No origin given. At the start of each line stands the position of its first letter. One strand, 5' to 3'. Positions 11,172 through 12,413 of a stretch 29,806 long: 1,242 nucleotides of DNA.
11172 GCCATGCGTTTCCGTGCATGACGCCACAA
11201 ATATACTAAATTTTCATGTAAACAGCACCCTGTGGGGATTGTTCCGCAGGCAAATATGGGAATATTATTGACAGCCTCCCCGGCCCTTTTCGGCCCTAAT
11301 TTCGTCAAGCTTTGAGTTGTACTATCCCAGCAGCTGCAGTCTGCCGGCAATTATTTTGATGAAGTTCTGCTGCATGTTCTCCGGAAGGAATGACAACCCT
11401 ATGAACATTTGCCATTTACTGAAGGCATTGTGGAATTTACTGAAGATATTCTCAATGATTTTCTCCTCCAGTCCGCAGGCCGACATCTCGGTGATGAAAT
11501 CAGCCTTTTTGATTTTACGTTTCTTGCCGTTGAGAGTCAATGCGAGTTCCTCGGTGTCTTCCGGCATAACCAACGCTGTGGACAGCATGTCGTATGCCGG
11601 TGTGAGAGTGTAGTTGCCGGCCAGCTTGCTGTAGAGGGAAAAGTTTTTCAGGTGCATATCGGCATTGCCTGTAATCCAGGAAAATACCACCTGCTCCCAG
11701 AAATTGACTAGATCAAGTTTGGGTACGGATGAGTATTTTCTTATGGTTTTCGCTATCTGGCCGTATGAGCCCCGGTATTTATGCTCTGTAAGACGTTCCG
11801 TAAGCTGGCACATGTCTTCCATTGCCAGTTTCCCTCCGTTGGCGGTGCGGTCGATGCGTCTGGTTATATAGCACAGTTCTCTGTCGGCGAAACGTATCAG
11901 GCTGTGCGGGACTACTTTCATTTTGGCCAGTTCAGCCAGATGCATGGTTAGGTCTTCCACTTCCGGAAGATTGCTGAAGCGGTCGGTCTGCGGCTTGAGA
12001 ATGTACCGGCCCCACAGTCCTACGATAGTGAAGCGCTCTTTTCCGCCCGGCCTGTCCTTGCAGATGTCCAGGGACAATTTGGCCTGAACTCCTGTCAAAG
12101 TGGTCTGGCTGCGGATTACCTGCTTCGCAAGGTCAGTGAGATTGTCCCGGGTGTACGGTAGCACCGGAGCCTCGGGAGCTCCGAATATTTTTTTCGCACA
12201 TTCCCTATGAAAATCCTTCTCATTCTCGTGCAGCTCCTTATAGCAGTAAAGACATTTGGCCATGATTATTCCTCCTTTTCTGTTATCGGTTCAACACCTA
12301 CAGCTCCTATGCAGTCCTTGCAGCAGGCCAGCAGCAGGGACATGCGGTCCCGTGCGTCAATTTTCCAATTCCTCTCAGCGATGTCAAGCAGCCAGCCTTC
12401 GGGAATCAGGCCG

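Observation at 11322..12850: Tripartite HipBST-type toxin-antitoxin locus adjacent to tRNA-Lys with a candidate operator palindrome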

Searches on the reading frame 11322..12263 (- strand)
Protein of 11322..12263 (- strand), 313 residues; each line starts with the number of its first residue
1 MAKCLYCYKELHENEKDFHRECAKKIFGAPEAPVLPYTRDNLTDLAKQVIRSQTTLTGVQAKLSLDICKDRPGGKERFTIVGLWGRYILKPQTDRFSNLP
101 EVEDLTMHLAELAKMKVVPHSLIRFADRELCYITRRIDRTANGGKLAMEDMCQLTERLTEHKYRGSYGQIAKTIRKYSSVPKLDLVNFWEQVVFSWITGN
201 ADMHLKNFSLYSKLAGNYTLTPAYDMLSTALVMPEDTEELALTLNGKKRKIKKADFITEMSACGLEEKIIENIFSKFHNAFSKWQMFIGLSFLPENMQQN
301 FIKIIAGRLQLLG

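Call 4: search_protein_families(library=pfam, proteins=[window:11322-12263:-], max_evalue=0.1)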
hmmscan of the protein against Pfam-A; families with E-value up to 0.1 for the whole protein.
window:11322-12263:- (313 aa): 1 family
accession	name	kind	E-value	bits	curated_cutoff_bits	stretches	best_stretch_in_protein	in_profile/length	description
PF07804.18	HipA_C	-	2.6e-48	164.9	30.5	1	55-283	2-212/213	HipA-like C-terminal domain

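Call 5: search_protein_families(library=ncbifam, proteins=[window:11322-12263:-], max_evalue=0.1)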
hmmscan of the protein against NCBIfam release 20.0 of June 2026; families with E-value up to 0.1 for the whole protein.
window:11322-12263:- (313 aa): 1 family
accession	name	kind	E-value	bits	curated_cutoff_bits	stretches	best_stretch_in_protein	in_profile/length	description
NF007297.0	PRK09775.1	equivalog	1.3e-12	47.2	401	1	91-243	237-385/446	type II toxin-antitoxin system HipA family toxin YjjJ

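Call 8: search_solved_structures(query=window:11322-12263:-, max_evalue=0.001, show_alignments=3)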
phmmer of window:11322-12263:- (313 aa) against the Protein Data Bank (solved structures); distinct sequences matched with E-value up to 0.001: 16.
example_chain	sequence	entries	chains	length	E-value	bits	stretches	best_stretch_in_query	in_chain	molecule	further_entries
8ezr_B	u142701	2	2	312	4.8e-53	183.7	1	53-310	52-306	HipT(Lp)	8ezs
7vkb_A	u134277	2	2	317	5.1e-53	183.6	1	53-310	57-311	HipA_C domain-containing protein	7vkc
7wcf_A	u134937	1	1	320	1.9e-52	181.7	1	53-310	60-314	HipA_C domain-containing protein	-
7ab3_C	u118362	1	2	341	3.7e-15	59.3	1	2-231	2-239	HipA_C domain-containing protein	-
7ab4_C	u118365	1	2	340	6.7e-15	58.4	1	14-231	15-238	HipA_C domain-containing protein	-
7ab5_C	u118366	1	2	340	3.3e-14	56.2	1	14-231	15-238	HipA_C domain-containing protein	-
3tpd_A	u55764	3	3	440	8.2e-10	41.7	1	134-250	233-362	Serine/threonine-protein kinase HipA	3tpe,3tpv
2wiu_A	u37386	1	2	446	8.3e-10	41.7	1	134-250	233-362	PROTEIN HIPA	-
4yg7_D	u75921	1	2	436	5.4e-09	39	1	134-250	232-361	Serine/threonine-protein kinase HipA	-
3fbr_A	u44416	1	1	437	5.4e-09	39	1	134-250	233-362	Serine/threonine-protein kinase toxin HipA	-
3dnt_A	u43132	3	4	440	5.5e-09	39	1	134-250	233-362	Protein hipA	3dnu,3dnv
3hzi_A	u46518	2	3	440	5.6e-09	39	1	134-250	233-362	Protein hipA | Serine/threonine-protein kinase HipA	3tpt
3tpb_A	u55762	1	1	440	5.6e-09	39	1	134-250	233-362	Serine/threonine-protein kinase HipA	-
5k98_A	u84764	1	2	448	5.7e-09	39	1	134-250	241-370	Serine/threonine-protein kinase HipA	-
4pu5_A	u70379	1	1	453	3e-05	26.8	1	56-245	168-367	Toxin-antitoxin system toxin HipA family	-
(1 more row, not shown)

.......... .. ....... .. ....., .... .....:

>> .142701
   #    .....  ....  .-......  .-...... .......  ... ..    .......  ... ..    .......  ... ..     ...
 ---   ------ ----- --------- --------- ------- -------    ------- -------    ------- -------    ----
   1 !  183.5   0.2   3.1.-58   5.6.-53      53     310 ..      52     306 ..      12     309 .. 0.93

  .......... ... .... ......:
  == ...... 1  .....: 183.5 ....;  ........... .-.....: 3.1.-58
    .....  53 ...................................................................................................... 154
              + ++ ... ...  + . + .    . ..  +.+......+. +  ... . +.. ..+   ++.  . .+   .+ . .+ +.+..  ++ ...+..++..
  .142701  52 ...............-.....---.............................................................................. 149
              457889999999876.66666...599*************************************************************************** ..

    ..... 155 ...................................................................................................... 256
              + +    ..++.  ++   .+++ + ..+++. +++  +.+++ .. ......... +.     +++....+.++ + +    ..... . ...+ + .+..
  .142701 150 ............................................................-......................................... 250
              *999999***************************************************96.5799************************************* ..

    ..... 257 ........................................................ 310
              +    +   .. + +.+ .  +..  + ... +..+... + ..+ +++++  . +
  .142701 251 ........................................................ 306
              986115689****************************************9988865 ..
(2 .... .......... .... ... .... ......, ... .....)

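Call 24: find_related_loci(query=window:11322-12263:-, collection=genome_contigs, flank=6000)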
Query window:11322-12263:- (313 aa) in genome_contigs; peptide patterns used: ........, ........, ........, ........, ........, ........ (x = any residue, [..] = any of these).
270 stretches matched a pattern; 246 encode a relative of the query (tblastn E <= 1e-3); the best 80 are kept; 80 distinct loci.
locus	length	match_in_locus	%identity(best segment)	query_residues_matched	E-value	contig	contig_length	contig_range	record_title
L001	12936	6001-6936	78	1-312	9e-168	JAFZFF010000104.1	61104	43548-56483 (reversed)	MAG: Bacteroidaceae bacterium isolate RGIG7712 Water_buffalos_Rectum-3__c527119, whole genome shotgun sequence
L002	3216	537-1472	78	1-312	2e-176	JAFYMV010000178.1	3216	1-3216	MAG: Bacteroidaceae bacterium isolate RGIG7234 Water_buffalos_Cecum-2__c786175, whole genome shotgun sequence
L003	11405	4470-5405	79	1-312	3e-166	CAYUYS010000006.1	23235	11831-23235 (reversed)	MAG TPA_asm: uncultured Paludibacteraceae bacterium isolate SRP141132_co7_289 genome assembly, contig: NODE_1372_length_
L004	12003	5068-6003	76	1-312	3e-164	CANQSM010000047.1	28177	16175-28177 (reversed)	MAG: uncultured Phocaeicola sp. isolate Lapin-021__bin16 genome assembly, contig: Lapin-021__NODE_1871_length_28177_cov_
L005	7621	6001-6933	76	1-311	7e-163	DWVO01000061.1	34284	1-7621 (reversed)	MAG TPA_asm: Candidatus Phocaeicola merdavium isolate CHK136-5299 CHK136__C108733_L34284_SAMEA104467408, whole genome sh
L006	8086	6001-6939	76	1-313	6e-162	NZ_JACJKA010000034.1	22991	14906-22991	Bacteroides mediterraneensis strain An793 An793_NODE_34_length_22991_cov_44.0449_ID_8920, whole genome shotgun sequence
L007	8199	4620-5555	75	1-312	3e-161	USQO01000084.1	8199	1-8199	uncultured Bacteroides sp. isolate UMGS1980 genome assembly, contig: NODE_1571_length_8199_cov_9.607932, whole genome sh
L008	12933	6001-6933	78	1-312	3e-161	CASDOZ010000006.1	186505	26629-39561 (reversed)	uncultured Bacteroidales bacterium isolate B9_L1_334334_idba_bin.10 genome assembly, contig: B9_L1_334334_idba_bin.10.fa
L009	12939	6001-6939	76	1-313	7e-161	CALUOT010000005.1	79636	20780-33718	MAG: uncultured Bacteroides sp. isolate BRZ_SF__bin20 genome assembly, contig: BRZ_SF__NODE_313_length_79636_cov_6.40270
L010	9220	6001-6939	76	1-313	3e-160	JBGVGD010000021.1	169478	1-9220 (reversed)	MAG: Phocaeicola sp. isolate fecal_MAG_375 fecal_MAG_375_contig_0021, whole genome shotgun sequence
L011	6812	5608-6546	75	1-313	4e-160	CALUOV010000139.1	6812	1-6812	MAG: uncultured Bacteroides sp. isolate BRZ_QD__bin151 genome assembly, contig: BRZ_QD__NODE_20796_length_6812_cov_6.187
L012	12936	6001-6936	75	1-313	6e-159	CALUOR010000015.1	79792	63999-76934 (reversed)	MAG: uncultured Bacteroides sp. isolate BRZ_KF__bin27 genome assembly, contig: BRZ_KF__NODE_437_length_79792_cov_24.2036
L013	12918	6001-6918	76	3-308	7e-159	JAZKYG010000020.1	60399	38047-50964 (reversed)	MAG: Bacteroidales bacterium isolate T1900045104_TC20190098.MAGScoT_cleanbin_000022 SGB_4772_k141_1775488, whole genome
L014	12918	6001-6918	76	3-308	2e-158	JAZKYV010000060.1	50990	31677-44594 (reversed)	MAG: Bacteroidales bacterium isolate T1900045097_TC20190091.MAGScoT_cleanbin_000007 SGB_4741_k141_1014642, whole genome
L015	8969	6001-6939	72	1-313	2e-157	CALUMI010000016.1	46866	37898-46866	MAG: uncultured Muribaculaceae bacterium isolate BRZ_SH__bin69 genome assembly, contig: BRZ_SH__NODE_672_length_46866_co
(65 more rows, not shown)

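Call 41: find_homologous_proteins(query=window:11322-12263:-, max_evalue=0.00001)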
Query window:11322-12263:- (313 aa): 8000 proteins with E <= 0.00001 among 8000 candidates; the best 120 are listed.
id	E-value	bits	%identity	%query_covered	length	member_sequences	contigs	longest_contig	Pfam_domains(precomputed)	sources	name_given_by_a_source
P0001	8.4e-205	697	97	100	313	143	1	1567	PF07804.19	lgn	-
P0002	2.7e-162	557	79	100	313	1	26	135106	PF07804.19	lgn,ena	-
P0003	2.9e-162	557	79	100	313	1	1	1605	PF07804.19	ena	-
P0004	7.3e-162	556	79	100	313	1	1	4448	PF07804.19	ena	-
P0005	9.8e-162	555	79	100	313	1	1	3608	PF07804.19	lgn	-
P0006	1.2e-161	555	79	100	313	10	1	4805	PF07804.19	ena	-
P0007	1.4e-161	555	79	100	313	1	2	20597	PF07804.19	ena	-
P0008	1.8e-161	555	79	100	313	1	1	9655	PF07804.19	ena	-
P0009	2.8e-161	554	80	100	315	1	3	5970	PF07804.19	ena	-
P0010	3.4e-161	554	78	100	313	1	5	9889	PF07804.19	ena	-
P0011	4.5e-161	553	78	100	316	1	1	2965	PF07804.19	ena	-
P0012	5.6e-161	553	79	100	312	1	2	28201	PF07804.19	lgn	-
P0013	5.7e-161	553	78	100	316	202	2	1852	PF07804.19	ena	-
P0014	9.2e-161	552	80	99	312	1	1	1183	PF07804.19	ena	-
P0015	1.0e-160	552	78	100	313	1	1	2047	PF07804.19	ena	-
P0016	1.2e-160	552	78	100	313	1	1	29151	PF07804.19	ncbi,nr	ncbi:MAG: HipA domain-containing protein [Bacteroidaceae bacterium]|nr:HipA domain-containing protei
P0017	1.4e-160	552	78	100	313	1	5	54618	PF07804.19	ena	-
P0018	1.4e-160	552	78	100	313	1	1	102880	PF07804.19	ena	-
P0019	1.9e-160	551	78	100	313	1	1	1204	PF07804.19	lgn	-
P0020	2.0e-160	551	79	100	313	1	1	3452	PF07804.19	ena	-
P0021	2.6e-160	551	78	100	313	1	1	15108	PF07804.19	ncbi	-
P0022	2.7e-160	551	78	100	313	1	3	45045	PF07804.19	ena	-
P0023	3.0e-160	551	78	100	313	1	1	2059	PF07804.19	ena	-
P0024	3.6e-160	550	78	100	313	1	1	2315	PF07804.19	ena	-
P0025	3.7e-160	550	79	100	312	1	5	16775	PF07804.19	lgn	-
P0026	5.1e-160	550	78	100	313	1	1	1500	PF07804.19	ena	-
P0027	5.1e-160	550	79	100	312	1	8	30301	PF07804.19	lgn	-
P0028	5.2e-160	550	79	100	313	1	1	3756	PF07804.19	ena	-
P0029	5.2e-160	550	79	100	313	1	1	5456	PF07804.19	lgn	-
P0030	5.9e-160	550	78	100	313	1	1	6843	PF07804.19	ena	-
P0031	7.1e-160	549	78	100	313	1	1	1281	PF07804.19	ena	-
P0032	8.1e-160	549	78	100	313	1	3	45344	PF07804.19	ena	-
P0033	1.1e-159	549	78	100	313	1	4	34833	PF07804.19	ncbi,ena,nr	ncbi:MAG: HipA domain-containing protein [Bacteroidaceae bacterium]|nr:HipA domain-containing protei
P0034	1.1e-159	549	78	100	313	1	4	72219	PF07804.19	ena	-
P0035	1.2e-159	549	78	100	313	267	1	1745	PF07804.19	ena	-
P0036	1.9e-159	548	79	100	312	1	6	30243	PF07804.19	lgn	-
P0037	1.9e-159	548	78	100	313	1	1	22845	PF07804.19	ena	-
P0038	2.0e-159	548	77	100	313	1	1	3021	PF07804.19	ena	-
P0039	2.5e-159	548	78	100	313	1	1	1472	PF07804.19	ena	-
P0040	2.7e-159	547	78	100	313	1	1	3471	PF07804.19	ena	-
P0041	2.9e-159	547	79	100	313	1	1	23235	PF07804.19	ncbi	-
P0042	2.9e-159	547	78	100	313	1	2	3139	PF07804.19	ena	-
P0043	3.0e-159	547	76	100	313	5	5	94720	PF07804.19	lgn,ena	-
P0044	3.1e-159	547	79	100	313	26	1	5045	PF07804.19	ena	-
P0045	3.2e-159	547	78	100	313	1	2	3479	PF07804.19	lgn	-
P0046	3.9e-159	547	77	100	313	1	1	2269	PF07804.19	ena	-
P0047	4.1e-159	547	78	100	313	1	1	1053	PF07804.19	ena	-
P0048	4.4e-159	547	78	100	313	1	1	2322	PF07804.19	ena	-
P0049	4.8e-159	547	78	100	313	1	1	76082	PF07804.19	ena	-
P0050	4.8e-159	547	77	100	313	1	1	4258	PF07804.19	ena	-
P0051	5.3e-159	546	78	100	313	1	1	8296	PF07804.19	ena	-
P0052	5.3e-159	546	78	100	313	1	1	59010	PF07804.19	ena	-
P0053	5.8e-159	546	77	100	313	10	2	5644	PF07804.19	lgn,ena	-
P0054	6.3e-159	546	78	100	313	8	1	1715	PF07804.19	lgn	-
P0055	7.0e-159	546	79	100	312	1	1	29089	PF07804.19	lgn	-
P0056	7.1e-159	546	77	100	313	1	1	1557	PF07804.19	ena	-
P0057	7.6e-159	546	77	100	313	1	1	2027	PF07804.19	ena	-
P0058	8.9e-159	546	77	100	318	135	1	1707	PF07804.19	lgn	-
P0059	1.0e-158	546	77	100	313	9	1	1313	PF07804.19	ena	-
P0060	1.3e-158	545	78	99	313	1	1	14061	PF07804.19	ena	-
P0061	1.3e-158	545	78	100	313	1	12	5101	PF07804.19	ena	-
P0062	1.6e-158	545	79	100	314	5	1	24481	PF07804.19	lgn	-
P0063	1.9e-158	545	78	100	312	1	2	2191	PF07804.19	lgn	-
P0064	2.6e-158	544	77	100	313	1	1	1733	PF07804.19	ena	-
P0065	3.5e-158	544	77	100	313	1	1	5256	PF07804.19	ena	-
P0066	3.5e-158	544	78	100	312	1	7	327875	PF07804.19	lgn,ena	-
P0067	3.6e-158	544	77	100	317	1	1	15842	PF07804.19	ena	-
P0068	4.4e-158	543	78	100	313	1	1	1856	PF07804.19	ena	-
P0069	4.8e-158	543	77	100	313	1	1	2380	PF07804.19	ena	-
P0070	4.8e-158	543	76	100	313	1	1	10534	PF07804.19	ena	-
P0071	5.2e-158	543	77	100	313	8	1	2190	PF07804.19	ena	-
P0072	6.4e-158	543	77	100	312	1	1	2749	PF07804.19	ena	-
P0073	6.6e-158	543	78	100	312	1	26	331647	PF07804.19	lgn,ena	-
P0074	7.1e-158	543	78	100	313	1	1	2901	PF07804.19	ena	-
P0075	8.8e-158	542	77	100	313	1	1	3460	PF07804.19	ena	-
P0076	9.4e-158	542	77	100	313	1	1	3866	PF07804.19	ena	-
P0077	1.0e-157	542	77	100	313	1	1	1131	PF07804.19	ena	-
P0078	1.2e-157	542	75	100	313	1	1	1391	PF07804.19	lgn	-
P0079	1.2e-157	542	77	100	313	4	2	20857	PF07804.19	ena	-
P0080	1.2e-157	542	78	100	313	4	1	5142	PF07804.19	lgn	-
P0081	1.2e-157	542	77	100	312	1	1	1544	PF07804.19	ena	-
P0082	1.2e-157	542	78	100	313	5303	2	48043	PF07804.19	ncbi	-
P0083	1.3e-157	542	77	100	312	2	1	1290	PF07804.19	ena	-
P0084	1.3e-157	542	76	100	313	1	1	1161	PF07804.19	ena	-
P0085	1.4e-157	542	77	100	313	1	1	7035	PF07804.19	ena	-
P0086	1.4e-157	542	77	100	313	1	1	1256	PF07804.19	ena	-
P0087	1.6e-157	542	76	100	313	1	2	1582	PF07804.19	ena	-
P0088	1.6e-157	542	77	100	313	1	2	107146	PF07804.19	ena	-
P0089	1.7e-157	542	77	100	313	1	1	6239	PF07804.19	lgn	-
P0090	1.7e-157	542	77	100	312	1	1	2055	PF07804.19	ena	-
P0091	1.7e-157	541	77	100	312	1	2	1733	PF07804.19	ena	-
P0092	1.8e-157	541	76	100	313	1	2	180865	PF07804.19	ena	-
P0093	2.2e-157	541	77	100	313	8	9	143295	PF07804.19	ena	-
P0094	2.3e-157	541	77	100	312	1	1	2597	PF07804.19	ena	-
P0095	2.5e-157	541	77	100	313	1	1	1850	PF07804.19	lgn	-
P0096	2.6e-157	541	77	99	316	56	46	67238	PF07804.19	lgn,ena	-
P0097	2.9e-157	541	76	100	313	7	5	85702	PF07804.19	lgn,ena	-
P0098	2.9e-157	541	77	100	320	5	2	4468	PF07804.19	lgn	-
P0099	3.5e-157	541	77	100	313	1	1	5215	PF07804.19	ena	-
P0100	3.6e-157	540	77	100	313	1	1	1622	PF07804.19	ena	-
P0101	4.2e-157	540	78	100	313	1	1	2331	PF07804.19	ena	-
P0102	5.2e-157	540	75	100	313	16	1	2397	PF07804.19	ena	-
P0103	5.8e-157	540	76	100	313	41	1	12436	PF07804.19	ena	-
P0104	6.1e-157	540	77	100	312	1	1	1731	PF07804.19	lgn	-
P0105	6.2e-157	540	77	100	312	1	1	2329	PF07804.19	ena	-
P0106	6.3e-157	540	76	100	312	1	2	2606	PF07804.19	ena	-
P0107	7.3e-157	539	77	100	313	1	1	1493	PF07804.19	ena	-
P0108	9.8e-157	539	77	100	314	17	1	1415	PF07804.19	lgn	-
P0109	1.0e-156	539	78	100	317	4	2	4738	PF07804.19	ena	-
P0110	1.1e-156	539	76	100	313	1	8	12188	PF07804.19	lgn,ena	-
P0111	1.1e-156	539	76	100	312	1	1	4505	PF07804.19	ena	-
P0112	1.2e-156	539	77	100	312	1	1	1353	PF07804.19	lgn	-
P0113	1.2e-156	539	77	100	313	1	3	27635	PF07804.19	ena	-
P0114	1.4e-156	539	77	100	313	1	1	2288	PF07804.19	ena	-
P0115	1.6e-156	538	76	100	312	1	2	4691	PF07804.19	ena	-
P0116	1.9e-156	538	76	100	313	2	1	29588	PF07804.19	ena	-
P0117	2.0e-156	538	76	100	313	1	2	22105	PF07804.19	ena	-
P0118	2.2e-156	538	76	100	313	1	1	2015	PF07804.19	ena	-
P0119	2.4e-156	538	76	100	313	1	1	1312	PF07804.19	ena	-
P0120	2.5e-156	538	76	100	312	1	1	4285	PF07804.19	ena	-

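Call 43: find_encoding_contigs(protein=window:11322-12263:-, flank=10000, max_places=6)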
Protein window:11322-12263:- (313 aa): 2 contigs read that carry it; 1 place shown.
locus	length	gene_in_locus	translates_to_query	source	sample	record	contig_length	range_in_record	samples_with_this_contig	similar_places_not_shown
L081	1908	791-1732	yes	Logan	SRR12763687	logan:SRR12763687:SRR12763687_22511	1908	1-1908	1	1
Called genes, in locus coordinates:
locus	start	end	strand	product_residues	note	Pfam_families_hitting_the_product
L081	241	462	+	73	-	PF13560:HTH_31 (weak), PF01381:HTH_3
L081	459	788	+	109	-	PF13657:Couple_hipA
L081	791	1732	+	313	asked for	PF07804:HipA_C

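Call 46: find_encoding_contigs(protein=P0082, flank=10000, max_places=5)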
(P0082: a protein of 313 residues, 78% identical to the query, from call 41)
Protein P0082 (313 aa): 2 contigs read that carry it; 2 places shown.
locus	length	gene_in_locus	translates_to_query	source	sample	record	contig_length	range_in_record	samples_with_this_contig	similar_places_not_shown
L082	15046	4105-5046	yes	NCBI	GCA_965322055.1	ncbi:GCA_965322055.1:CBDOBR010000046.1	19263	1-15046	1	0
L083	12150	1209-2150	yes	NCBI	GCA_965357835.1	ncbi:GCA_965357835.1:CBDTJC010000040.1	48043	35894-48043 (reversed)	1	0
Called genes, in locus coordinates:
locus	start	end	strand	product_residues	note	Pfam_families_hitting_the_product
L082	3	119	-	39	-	PF00044:Gp_dh_N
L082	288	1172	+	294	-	PF01975:SurE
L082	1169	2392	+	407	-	PF02684:LpxB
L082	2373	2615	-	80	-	-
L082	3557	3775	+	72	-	PF12844:HTH_19 (weak), PF01381:HTH_3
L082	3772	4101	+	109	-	PF13657:Couple_hipA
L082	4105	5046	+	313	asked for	PF07804:HipA_C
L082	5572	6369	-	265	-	PF22904:NOMO1-like_2nd (faint), PF13620:CarboxypepD_reg (faint), PF13715:CarbopepD_reg_2 (faint), PF16371:MetallophosN (faint)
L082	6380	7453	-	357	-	PF04055:Radical_SAM, PF13186:SPASM (weak)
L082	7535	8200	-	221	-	PF01168:Ala_racemase_N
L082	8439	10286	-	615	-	PF14849:YidC_periplas, PF02096:60KD_IMP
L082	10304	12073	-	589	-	PF03993:DUF349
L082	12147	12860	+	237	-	PF01746:tRNA_m1G_MT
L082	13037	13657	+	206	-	-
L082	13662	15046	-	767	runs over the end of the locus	PF07715:Plug, PF00593:TonB_dep_Rec_b-barrel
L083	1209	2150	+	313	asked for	PF07804:HipA_C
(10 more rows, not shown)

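Call 52: search_protein_families(library=padloc, proteins=[window:11322-12263:-], max_evalue=0.01)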
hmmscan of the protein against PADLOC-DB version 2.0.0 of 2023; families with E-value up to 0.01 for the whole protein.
window:11322-12263:- (313 aa): 2 families
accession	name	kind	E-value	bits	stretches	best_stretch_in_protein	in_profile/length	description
PDLC04340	PDC-M03A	-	6.1e-05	20.6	1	185-247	127-187/280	-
PDLC04339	PDC-M03A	-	0.00048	17.5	1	166-229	120-177/293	-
